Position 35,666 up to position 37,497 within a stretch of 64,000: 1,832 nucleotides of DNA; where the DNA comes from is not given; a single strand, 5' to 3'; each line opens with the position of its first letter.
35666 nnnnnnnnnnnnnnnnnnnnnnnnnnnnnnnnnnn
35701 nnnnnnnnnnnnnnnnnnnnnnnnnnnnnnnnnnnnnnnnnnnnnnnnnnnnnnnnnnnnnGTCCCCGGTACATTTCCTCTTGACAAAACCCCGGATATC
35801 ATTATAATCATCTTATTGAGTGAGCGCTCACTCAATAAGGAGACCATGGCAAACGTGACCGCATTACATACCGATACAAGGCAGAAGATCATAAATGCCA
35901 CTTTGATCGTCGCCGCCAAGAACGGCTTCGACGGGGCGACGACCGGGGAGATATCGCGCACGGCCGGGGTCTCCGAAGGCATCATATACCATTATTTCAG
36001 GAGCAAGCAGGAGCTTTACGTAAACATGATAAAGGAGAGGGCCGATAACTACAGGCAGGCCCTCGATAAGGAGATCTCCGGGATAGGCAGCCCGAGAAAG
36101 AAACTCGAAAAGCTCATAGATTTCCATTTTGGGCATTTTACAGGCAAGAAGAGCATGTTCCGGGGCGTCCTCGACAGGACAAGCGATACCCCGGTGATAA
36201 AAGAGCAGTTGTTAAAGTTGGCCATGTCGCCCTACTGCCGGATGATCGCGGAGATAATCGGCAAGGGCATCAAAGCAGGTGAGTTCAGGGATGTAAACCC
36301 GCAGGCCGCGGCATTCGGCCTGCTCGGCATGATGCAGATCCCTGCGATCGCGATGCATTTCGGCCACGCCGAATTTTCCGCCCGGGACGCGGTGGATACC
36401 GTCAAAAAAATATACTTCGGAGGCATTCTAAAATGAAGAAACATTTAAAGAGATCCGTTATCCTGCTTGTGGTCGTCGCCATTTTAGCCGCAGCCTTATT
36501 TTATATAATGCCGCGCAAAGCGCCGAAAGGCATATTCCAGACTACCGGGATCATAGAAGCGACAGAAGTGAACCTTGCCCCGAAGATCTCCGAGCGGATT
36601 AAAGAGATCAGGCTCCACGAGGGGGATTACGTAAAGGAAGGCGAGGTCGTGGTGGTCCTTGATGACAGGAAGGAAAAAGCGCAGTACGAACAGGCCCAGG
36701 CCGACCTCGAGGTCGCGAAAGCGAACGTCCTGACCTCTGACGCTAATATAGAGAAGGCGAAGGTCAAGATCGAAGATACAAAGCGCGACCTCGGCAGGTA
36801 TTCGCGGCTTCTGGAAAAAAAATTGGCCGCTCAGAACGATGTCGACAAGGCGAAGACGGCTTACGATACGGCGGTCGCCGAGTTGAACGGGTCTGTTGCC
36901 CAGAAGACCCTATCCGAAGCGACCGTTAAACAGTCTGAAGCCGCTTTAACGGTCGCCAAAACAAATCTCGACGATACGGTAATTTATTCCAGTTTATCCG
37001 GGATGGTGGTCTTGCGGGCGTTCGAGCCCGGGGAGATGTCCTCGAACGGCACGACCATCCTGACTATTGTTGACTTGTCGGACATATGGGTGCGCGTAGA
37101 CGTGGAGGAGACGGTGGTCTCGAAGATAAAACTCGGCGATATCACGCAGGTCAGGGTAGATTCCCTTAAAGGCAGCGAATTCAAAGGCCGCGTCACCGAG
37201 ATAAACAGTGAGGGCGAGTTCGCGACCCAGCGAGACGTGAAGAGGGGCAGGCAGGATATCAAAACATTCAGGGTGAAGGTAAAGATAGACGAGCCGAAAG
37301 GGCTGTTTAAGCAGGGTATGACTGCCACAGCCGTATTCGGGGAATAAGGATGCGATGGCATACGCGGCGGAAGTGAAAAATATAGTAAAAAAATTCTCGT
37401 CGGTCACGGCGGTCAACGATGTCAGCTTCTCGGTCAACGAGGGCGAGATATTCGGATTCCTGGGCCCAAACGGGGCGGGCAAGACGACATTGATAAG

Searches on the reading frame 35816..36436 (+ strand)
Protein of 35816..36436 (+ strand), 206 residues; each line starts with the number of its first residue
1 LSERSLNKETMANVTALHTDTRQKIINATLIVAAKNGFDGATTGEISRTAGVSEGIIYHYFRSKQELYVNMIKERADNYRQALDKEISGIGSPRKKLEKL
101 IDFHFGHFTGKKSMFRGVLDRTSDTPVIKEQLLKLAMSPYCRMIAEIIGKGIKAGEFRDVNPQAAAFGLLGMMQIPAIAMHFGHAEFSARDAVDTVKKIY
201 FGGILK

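Call 18: search_protein_families(library=pfam, proteins=[window:35816-36436:+], max_evalue=0.00001)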
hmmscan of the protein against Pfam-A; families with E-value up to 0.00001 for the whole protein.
window:35816-36436:+ (206 aa): 2 families
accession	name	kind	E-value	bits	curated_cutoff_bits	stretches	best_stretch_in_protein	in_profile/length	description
PF00440.29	TetR_N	-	8.6e-15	54.7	24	1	25-68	1-44/47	Bacterial regulatory proteins, tetR family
PF17932.6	TetR_C_24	-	2.7e-08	34.5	26.4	1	91-174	2-85/114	Tetracyclin repressor-like, C-terminal domain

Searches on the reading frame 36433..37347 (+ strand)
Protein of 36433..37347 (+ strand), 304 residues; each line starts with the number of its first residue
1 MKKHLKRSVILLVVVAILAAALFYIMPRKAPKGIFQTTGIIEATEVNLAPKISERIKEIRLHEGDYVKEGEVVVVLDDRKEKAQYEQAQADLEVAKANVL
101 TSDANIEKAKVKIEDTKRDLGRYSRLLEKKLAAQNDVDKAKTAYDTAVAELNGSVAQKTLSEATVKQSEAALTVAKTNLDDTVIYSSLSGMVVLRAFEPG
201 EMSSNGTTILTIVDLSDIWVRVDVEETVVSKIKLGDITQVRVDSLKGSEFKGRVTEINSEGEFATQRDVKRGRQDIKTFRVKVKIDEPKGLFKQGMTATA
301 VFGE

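Call 38: search_protein_families(library=pfam, proteins=[window:36433-37347:+], max_evalue=0.00001)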
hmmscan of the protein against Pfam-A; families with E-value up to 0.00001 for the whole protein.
window:36433-37347:+ (304 aa): 2 families
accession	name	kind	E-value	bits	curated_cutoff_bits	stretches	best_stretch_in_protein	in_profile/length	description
PF16576.10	HlyD_D23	-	4.3e-19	69.1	30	1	43-298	17-214/214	Barrel-sandwich domain of CusB or HlyD membrane-fusion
PF13437.12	HlyD_3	-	2.5e-12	47.9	22.2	1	183-289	1-97/106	HlyD family secretion protein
